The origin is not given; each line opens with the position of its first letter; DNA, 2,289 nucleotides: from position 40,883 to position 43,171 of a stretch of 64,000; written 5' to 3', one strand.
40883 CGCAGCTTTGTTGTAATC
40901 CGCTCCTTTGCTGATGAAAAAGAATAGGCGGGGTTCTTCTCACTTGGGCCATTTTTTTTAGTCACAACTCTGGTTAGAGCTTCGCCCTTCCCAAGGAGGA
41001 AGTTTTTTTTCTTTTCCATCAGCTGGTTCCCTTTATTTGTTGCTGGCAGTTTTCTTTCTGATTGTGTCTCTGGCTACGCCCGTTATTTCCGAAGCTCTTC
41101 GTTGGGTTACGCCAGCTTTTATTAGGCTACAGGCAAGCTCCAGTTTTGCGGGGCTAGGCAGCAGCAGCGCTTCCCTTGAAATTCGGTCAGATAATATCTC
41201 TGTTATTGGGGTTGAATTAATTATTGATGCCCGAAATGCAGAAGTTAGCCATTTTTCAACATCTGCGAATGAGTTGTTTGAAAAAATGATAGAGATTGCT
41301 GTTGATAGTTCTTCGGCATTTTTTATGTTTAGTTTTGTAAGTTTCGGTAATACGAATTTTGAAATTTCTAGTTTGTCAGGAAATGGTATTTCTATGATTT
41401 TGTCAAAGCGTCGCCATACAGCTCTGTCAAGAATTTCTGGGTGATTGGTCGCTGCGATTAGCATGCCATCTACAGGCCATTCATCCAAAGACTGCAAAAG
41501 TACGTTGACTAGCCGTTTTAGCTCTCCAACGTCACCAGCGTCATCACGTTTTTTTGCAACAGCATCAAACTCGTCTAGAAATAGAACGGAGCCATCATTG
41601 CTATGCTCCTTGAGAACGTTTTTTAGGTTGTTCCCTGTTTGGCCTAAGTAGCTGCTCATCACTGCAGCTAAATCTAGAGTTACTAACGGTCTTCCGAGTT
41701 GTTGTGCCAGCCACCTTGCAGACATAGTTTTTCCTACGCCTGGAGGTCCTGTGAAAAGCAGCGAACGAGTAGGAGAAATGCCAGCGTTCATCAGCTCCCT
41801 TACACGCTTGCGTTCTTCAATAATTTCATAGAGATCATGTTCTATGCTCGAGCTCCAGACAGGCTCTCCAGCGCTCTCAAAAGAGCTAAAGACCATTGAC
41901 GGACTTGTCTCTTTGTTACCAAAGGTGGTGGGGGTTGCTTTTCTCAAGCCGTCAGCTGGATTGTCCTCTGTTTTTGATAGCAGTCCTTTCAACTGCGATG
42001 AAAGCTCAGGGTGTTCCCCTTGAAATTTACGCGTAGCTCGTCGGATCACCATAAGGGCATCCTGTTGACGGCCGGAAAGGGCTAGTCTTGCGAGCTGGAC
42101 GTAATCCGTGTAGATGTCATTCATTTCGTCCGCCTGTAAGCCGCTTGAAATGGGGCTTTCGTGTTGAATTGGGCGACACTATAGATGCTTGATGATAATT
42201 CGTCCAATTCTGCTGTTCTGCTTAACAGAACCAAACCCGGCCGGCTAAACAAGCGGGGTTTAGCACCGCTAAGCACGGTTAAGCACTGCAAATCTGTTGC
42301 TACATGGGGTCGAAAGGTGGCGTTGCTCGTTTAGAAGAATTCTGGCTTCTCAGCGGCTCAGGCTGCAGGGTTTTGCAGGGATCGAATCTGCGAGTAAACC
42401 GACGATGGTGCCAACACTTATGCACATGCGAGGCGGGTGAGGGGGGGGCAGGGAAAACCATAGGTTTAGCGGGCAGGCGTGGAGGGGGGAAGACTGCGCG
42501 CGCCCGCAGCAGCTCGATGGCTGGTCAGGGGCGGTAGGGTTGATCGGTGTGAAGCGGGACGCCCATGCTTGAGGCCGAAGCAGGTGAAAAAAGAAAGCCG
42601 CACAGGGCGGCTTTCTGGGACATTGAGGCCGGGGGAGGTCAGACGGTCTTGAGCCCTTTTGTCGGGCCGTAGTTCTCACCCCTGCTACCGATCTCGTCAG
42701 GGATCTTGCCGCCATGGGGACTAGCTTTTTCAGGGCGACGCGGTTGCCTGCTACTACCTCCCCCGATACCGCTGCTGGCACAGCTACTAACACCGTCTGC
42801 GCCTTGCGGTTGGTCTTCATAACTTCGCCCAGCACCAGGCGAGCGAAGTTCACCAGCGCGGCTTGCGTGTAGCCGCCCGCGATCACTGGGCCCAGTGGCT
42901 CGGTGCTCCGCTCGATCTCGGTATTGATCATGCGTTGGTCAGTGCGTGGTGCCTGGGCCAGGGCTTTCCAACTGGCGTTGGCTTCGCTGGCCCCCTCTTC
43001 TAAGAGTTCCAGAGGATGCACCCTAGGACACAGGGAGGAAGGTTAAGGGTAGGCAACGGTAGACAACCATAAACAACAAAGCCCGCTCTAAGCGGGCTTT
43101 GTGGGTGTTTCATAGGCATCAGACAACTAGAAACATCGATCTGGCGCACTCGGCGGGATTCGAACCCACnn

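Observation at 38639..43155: AT-rich 4.5-kb islet integrated at the 3' end of tRNA-Arg(CCG), with a 15/16-nt direct repeat and a displaced tRNA terminator, but no recombinase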

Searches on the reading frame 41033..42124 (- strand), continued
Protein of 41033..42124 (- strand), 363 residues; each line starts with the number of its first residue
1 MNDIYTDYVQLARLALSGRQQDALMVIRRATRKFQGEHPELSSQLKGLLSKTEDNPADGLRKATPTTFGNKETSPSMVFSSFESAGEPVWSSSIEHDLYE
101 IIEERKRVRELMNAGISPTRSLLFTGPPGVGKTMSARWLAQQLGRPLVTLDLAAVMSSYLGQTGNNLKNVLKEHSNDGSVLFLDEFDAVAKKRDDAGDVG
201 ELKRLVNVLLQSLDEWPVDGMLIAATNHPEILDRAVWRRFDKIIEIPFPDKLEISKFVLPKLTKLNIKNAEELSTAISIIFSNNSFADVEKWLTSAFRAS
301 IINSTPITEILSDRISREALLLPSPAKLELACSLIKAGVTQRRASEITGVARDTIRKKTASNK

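Call 69: search_protein_families(library=phrogs, proteins=[L085:1195-2070:+, L085:2170-2391:+, L085:2526-2852:+, L085:2849-3088:+, L085:3372-3614:+, L085:3674-4360:+, L085:4353-4622:+, L085:5461-6477:+, L085:6474-8273:+, L085:8688-9440:+], max_evalue=0.001)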
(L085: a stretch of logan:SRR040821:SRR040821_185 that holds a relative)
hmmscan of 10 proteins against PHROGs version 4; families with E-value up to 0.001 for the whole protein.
L085:1195-2070:+ (291 aa): 0 families

L085:2170-2391:+ (73 aa): 9 families
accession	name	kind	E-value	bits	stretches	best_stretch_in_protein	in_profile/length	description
phrog_66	-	integration and excision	8.4e-08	33.3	1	6-70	86-149/412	excisionase and transcriptional regulator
phrog_4745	-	DNA, RNA and nucleotide metabolism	8.6e-07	29.8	1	8-68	26-91/107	DNA binding protein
phrog_15534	-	DNA, RNA and nucleotide metabolism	3.1e-06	28.6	1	15-64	45-91/93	HTH DNA binding protein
phrog_597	-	DNA, RNA and nucleotide metabolism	3.7e-06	28.1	1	5-70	104-170/200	DNA binding protein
phrog_2528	-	unknown function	4.2e-06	27.7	1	7-66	22-81/90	-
phrog_668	-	DNA, RNA and nucleotide metabolism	0.0003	21.5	1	8-67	58-116/181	HTH DNA binding protein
phrog_2474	-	transcription regulation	0.00057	20.8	1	6-57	41-92/118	MerR-like transcriptional regulator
phrog_57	-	head and packaging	0.00071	20.5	1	10-70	9-68/199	terminase small subunit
phrog_6962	-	unknown function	0.00075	20.8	1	13-39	14-40/73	-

L085:2526-2852:+ (108 aa): 1 family
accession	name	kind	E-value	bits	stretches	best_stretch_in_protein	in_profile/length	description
phrog_603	-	transcription regulation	2.3e-17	64.8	1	14-84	66-136/227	transcriptional regulator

L085:2849-3088:+ (79 aa): 3 families
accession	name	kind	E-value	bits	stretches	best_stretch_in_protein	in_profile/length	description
phrog_66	-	integration and excision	3.6e-08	34.5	1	7-77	86-149/412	excisionase and transcriptional regulator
phrog_2790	-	integration and excision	2.2e-06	28.5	1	14-74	28-82/100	excisionase and transcriptional regulator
phrog_4996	-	unknown function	4.2e-06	27.6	1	14-73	35-95/99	-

L085:3372-3614:+ (80 aa): 0 families

L085:3674-4360:+ (228 aa): 0 families

L085:4353-4622:+ (89 aa): 2 families
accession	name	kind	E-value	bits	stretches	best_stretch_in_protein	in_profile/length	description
phrog_6327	-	unknown function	3.5e-05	24.9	1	18-86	24-90/96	-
phrog_36471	-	unknown function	4.4e-05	24.8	1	7-78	15-83/90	-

L085:5461-6477:+ (338 aa): 6 families
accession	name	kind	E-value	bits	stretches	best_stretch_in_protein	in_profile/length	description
phrog_2249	-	DNA, RNA and nucleotide metabolism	1e-57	197.4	1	53-328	29-308/802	DNA primase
phrog_510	-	DNA, RNA and nucleotide metabolism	2.3e-30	106.9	1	60-335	65-353/667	DNA primase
phrog_35358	-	DNA, RNA and nucleotide metabolism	3.6e-27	95.7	1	121-328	105-346/968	DNA primase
phrog_4913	-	DNA, RNA and nucleotide metabolism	2.2e-16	59.9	1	118-328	128-364/1290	replication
phrog_25777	-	DNA, RNA and nucleotide metabolism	1.1e-13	51.2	1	179-310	194-326/907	DNA primase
phrog_1139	-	DNA, RNA and nucleotide metabolism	1.3e-09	37.7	1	144-329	84-271/895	DNA primase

L085:6474-8273:+ (599 aa): 3 families
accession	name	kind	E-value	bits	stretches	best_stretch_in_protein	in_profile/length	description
phrog_1139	-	DNA, RNA and nucleotide metabolism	3.9e-81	274.3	1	65-587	356-888/895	DNA primase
phrog_8841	-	DNA, RNA and nucleotide metabolism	7.5e-38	131.6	1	65-572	118-602/633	DNA primase/helicase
phrog_25314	-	unknown function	7.6e-15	55.2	1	112-402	488-784/1010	-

L085:8688-9440:+ (250 aa): 1 family
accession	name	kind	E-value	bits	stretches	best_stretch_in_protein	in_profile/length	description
phrog_6165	-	DNA, RNA and nucleotide metabolism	1.5e-18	67.9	1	6-135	3-132/242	polarity suppression Psu-like by overcoming Rho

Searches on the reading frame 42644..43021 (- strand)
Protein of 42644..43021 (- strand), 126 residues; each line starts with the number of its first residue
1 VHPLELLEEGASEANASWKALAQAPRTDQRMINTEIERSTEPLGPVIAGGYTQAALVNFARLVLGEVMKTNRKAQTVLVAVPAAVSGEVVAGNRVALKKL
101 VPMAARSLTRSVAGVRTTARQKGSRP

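Call 45: search_protein_representatives(protein=window:42644-43021:-)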
Query: 126 residues. Proteins with E-value up to 0.001 (for the whole library): 9; up to 1e-10: 1; up to 1e-30: 0. The best 9 are listed.
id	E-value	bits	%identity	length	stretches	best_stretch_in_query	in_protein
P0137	1.5e-19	86.5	42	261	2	9-103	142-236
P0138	1.8e-09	54.1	46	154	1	21-103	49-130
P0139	3.6e-09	53.1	33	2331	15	11-50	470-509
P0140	2.1e-08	50.6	66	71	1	57-103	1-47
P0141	2.4e-05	40.8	49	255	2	7-40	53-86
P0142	2.6e-05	40.7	37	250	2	5-66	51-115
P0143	5.6e-05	39.6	51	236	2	4-40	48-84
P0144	3.7e-04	37.0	47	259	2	8-41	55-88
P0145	4.2e-04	36.8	41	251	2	5-40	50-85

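Call 47: search_protein_families(library=pfam, proteins=[P0137, P0138, P0141, P0142, P0143], max_evalue=0.1)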
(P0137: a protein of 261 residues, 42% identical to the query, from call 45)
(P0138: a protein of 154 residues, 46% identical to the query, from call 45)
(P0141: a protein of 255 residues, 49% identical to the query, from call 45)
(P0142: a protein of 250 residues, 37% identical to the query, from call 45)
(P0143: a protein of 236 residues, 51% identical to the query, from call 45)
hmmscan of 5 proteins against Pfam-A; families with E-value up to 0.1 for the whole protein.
P0137 (261 aa): 1 family
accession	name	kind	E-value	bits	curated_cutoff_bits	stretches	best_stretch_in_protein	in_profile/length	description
PF06419.17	COG6_N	-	0.034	14.7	27.4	1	12-66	40-94/114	Conserved oligomeric complex COG6, N-terminal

P0138 (154 aa): 1 family
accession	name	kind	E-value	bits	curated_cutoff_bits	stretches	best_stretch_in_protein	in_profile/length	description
PF22022.2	Phage_int_M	-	0.06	14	27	0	2-26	66-90/96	Phage integrase central domain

P0141 (255 aa): 2 families
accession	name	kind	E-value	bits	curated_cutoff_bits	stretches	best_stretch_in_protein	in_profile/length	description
PF12729.13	4HB_MCP_1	-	0.019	15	27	1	10-52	102-144/181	Four helix bundle sensory module for signal transduction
PF14523.12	Syntaxin_2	-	0.056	13.9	26.5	0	4-60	72-122/134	Syntaxin-like protein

P0142 (250 aa): 0 families

P0143 (236 aa): 0 families

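Call 48: search_protein_families(library=phrogs, proteins=[P0137, P0138, P0141, P0142, window:42644-43021:-], max_evalue=0.01)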
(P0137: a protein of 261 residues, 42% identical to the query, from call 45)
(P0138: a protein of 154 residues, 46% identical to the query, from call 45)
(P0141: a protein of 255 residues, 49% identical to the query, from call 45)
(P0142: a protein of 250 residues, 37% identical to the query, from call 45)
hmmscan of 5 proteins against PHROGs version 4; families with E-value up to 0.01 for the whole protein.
P0137 (261 aa): 0 families

P0138 (154 aa): 0 families

P0141 (255 aa): 0 families

P0142 (250 aa): 0 families

window:42644-43021:- (126 aa): 0 families

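Call 49: find_encoding_contigs(protein=P0138, flank=10000, max_places=4)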
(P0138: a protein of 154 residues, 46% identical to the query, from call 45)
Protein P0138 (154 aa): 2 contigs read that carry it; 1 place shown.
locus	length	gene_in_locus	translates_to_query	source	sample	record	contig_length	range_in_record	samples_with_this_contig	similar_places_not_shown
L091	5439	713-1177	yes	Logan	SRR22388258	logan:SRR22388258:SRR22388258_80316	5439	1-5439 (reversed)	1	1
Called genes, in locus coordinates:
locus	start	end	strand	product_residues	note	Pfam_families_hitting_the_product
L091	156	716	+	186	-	PF13356:Arm-DNA-bind_3, PF14659:Phage_int_SAM_3, PF22022:Phage_int_M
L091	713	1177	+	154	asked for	-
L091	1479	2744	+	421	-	PF00078:RVT_1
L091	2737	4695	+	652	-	PF00078:RVT_1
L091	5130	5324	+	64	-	PF25184:YxzE (weak)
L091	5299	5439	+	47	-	?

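Call 50: find_encoding_contigs(protein=P0137, flank=10000, max_places=3)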
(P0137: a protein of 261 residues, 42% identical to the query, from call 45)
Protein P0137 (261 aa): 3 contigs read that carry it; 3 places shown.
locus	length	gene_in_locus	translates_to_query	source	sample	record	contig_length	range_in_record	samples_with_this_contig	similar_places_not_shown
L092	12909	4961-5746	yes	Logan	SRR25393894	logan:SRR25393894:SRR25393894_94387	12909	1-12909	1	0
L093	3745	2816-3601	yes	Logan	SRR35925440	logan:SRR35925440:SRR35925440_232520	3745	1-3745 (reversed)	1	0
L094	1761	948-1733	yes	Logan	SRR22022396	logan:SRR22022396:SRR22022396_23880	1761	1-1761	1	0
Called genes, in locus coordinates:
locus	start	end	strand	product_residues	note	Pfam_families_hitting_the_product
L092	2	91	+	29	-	?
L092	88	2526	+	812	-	PF20155:TMP_3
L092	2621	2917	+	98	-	PF10109:Phage_TAC_7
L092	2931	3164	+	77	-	PF12728:HTH_17 (weak)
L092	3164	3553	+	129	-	-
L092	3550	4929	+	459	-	PF08706:D5_N, PF19263:DUF5906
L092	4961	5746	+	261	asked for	-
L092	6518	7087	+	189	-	PF00239:Resolvase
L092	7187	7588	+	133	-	-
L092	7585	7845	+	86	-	-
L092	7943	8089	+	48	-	-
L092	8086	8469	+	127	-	-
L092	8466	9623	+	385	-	PF12167:Arm-DNA-bind_2, PF14659:Phage_int_SAM_3 (weak), PF00589:Phage_integrase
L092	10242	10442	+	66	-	-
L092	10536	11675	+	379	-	PF01076:Mob_Pre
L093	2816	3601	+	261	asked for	-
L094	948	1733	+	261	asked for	-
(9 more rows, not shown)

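Call 52: search_protein_families(library=padloc, proteins=[L091:1479-2744:+, L091:2737-4695:+], max_evalue=0.001)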
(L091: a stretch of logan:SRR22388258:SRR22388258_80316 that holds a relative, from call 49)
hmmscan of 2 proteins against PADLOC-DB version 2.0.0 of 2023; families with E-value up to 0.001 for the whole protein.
L091:1479-2744:+ (421 aa): 49 families (the best 25 are shown)
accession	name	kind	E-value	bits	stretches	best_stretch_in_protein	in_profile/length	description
PDLC02175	Drt3a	-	2e-136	453.6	1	1-420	1-416/417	-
PDLC03768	Drt3a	-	4.5e-113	376.8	1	1-420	36-396/411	DRT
PDLC02174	Drt3a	-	8.1e-99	329.6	1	1-419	1-401/403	-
PDLC03754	RT_UG17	-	2.5e-31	106.9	1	28-312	43-303/429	DRT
PDLC03775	RT_UG36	-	1.3e-20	71.8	1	98-234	131-266/557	DRT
PDLC03756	RT_UG19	-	2.5e-20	71.1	1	98-319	136-324/562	DRT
PDLC03783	Drt8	-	8.2e-19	66.3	1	112-404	138-406/493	DRT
PDLC03780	RT_UG5-nitrilase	-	2.8e-18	63.8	1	93-246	170-313/907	DRT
PDLC03757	Drt2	-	1.1e-17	62.2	1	87-267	242-383/502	DRT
PDLC01136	RT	-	7.2e-17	59.7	1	96-234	116-244/263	RT (reverse transcriptase)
PDLC03761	RT_UG23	-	5.5e-16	56.2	1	98-233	126-259/489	DRT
PDLC03763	RT_UG25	-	1e-15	55.1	1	108-303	404-601/870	DRT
PDLC01607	RT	-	1.8e-15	55.6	1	85-266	24-161/161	"CAS-I,CAS-II,CAS-III,CAS-IV,CAS-V,CAS-VI; acquisition_associated"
PDLC03746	RT_UG10_large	-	3e-15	53.2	1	103-252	491-663/1688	DRT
PDLC03785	RT_UG9_large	-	4.3e-15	53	1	100-239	367-505/772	DRT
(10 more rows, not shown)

L091:2737-4695:+ (652 aa): 33 families (the best 25 are shown)
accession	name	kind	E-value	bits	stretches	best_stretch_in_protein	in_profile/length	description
PDLC02176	Drt3b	-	6.5e-226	749.9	1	6-652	3-651/651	-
PDLC03784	Drt3b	-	6.6e-198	657.4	1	2-652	3-599/604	DRT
PDLC03748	Drt6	-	5e-45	152.3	2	177-346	117-273/511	DRT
PDLC02177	Drt4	-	1.8e-36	124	1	24-340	12-283/541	-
PDLC03752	Drt4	-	1.5e-34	118.1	1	22-409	17-320/467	DRT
PDLC03769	RT_UG30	-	2e-34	117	1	29-332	20-276/493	DRT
PDLC03751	RT_UG14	-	6.9e-34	115.5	1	168-329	141-295/493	DRT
PDLC02179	Drt4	-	2.5e-33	113.9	1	180-349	125-285/542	-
PDLC02178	Drt4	-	3e-31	107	1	133-405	122-340/506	-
PDLC03744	AbiP2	-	4.1e-31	106.3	1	181-326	154-290/489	DRT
PDLC02180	Drt4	-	4.9e-29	99.6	1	179-336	138-281/532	-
PDLC03770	RT_UG31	-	1.1e-26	92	1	27-408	16-322/456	DRT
PDLC03743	AbiK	-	6.8e-23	79.7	1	156-570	122-472/546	DRT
PDLC02348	AbiK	-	1.4e-20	72.1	1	178-579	136-477/544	AbiK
PDLC03747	RT_UG10_small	-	8.7e-19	65.7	1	178-327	509-647/824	DRT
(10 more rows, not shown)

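Call 78: find_related_loci(query=A6, collection=viral_contigs, flank=7000)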
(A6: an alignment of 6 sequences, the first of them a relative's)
Query A6 (261 aa) in viral_contigs; peptide patterns used: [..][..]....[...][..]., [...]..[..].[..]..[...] (x = any residue, [..] = any of these).
161 stretches matched a pattern; 1 encode a relative of the query (tblastn E <= 1e-3); 1 distinct loci.
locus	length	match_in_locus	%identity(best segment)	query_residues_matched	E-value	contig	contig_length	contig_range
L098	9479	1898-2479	33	27-250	9e-19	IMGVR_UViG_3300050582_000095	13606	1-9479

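Call 81: search_protein_families(library=pfam, proteins=[L098:440-1801:+, L098:1817-2473:+, L098:2506-3510:+, L098:3966-4247:+, L098:4298-4876:+, L098:4898-5341:+, L098:5455-6216:-, L098:7227-8264:+, L098:8314-8712:+, L098:8775-9305:+], max_evalue=0.001)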
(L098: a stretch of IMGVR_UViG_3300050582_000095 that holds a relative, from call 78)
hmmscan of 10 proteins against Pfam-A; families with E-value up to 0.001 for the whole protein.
L098:440-1801:+ (453 aa): 2 families
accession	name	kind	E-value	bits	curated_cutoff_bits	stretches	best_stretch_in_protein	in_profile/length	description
PF08706.16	D5_N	-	1.5e-23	84.1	22.4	1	34-165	4-144/145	D5 N terminal like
PF19263.5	DUF5906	-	1.4e-13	51.9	27.6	1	195-309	1-114/114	Family of unknown function (DUF5906)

L098:1817-2473:+ (218 aa): 0 families

L098:2506-3510:+ (334 aa): 1 family
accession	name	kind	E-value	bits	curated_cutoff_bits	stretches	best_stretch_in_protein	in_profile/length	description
PF05125.18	Phage_cap_P2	-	2e-108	362.8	27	1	9-331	2-327/327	Phage major capsid protein, P2 family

L098:3966-4247:+ (93 aa): 0 families

L098:4298-4876:+ (192 aa): 3 families
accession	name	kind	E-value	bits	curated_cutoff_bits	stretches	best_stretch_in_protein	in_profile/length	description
PF00239.26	Resolvase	-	1.5e-40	139.1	23.3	1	4-144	1-144/145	Resolvase, N terminal domain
PF02796.21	HTH_7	-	0.00016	22.2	23.8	1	147-186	1-43/45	Helix-turn-helix domain of resolvase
PF13384.12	HTH_23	-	0.00059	20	24.6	0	155-184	8-37/50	Homeodomain-like domain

L098:4898-5341:+ (147 aa): 0 families

L098:5455-6216:- (253 aa): 0 families

L098:7227-8264:+ (345 aa): 1 family
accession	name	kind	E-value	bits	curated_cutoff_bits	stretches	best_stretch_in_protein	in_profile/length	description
PF01076.25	Mob_Pre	-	6.9e-37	127.6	25.5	1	13-194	1-195/196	Plasmid recombination enzyme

L098:8314-8712:+ (132 aa): 1 family
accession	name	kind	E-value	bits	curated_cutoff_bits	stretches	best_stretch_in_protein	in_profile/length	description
PF12728.13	HTH_17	-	0.00091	19.9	27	0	5-34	3-33/51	Helix-turn-helix domain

L098:8775-9305:+ (176 aa): 1 family
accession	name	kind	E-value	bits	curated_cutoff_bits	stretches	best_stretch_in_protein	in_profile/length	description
PF04606.18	Ogr_Delta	-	1.4e-08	34.9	26.3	1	12-60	2-46/47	Ogr/Delta-like zinc finger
